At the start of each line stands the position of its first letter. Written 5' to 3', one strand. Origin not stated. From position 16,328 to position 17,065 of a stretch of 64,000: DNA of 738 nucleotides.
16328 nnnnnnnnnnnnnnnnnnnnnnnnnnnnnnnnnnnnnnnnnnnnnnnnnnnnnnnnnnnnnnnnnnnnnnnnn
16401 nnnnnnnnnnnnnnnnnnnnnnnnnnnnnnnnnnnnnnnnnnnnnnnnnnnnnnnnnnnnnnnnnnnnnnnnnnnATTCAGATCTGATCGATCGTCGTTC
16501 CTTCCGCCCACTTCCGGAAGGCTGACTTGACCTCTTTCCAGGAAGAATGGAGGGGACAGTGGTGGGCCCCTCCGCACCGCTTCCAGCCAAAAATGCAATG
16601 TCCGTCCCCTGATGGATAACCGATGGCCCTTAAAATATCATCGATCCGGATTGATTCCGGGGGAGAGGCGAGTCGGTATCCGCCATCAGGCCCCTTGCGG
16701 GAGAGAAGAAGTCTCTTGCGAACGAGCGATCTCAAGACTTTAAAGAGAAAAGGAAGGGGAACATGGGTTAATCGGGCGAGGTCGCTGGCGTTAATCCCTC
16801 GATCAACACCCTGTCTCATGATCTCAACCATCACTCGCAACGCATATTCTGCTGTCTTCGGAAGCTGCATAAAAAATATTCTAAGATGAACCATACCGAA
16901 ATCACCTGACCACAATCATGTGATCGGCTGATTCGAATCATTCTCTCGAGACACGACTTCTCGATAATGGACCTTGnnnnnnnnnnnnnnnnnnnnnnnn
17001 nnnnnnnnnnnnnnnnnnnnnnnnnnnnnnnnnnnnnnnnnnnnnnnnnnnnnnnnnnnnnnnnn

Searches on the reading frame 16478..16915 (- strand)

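Call 60: search_protein_families(library=pfam, proteins=[window:16478-16915:-], max_evalue=0.001)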
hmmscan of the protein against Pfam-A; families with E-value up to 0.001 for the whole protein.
window:16478-16915:- (145 aa): 1 family
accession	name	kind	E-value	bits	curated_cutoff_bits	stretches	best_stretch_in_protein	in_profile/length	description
PF02082.26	Rrf2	-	1e-25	90.8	30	1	20-145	3-129/132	Iron-dependent Transcriptional regulator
